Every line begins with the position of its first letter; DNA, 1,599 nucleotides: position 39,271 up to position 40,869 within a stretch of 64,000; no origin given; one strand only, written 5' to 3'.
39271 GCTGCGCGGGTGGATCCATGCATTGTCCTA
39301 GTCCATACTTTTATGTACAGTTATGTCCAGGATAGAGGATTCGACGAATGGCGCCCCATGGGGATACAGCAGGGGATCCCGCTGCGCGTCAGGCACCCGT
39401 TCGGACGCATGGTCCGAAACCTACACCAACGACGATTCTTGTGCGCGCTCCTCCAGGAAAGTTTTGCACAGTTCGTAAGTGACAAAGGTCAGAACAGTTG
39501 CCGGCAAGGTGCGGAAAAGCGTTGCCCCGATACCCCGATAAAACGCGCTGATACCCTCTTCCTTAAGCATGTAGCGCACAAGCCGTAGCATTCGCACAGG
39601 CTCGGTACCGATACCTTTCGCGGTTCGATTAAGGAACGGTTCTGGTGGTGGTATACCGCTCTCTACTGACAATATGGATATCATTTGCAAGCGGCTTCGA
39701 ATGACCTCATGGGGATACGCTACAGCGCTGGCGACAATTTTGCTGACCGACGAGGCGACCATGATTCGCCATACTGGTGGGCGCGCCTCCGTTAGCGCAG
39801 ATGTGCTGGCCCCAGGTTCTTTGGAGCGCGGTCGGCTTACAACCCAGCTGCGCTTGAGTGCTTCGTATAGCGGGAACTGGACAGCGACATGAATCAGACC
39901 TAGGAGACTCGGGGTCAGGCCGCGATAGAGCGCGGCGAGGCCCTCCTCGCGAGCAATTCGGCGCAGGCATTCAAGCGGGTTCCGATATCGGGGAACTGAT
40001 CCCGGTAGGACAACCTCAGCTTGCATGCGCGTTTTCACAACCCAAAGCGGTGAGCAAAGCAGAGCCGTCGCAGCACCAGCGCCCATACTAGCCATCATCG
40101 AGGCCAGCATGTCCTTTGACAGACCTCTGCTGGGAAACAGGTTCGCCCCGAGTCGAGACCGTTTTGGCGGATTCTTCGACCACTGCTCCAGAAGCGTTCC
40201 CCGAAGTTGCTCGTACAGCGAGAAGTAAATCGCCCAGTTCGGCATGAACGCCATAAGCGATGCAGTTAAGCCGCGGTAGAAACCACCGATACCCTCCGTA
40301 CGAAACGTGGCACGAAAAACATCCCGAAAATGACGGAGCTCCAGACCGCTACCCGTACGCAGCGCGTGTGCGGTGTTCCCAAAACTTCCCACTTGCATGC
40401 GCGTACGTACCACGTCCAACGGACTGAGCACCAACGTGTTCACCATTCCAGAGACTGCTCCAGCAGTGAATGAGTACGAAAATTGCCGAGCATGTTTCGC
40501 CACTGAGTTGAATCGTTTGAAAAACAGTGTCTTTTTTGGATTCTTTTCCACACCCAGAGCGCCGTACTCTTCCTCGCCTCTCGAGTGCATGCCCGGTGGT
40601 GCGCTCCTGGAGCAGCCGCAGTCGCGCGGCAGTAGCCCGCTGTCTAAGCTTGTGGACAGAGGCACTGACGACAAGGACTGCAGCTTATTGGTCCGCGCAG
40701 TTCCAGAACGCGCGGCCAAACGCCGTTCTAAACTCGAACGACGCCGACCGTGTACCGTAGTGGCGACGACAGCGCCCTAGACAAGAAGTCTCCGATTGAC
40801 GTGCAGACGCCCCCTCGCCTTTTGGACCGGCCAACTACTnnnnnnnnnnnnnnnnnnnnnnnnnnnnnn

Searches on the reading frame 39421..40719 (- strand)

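Call 8: search_protein_families(library=pfam, proteins=[window:39421-40719:-], max_evalue=0.01)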
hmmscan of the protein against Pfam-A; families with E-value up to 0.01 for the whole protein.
window:39421-40719:- (432 aa): 1 family
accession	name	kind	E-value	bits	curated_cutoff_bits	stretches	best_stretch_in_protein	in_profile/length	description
PF00153.32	Mito_carr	-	4.3e-70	232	22.3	3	79-177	4-93/96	Mitochondrial carrier protein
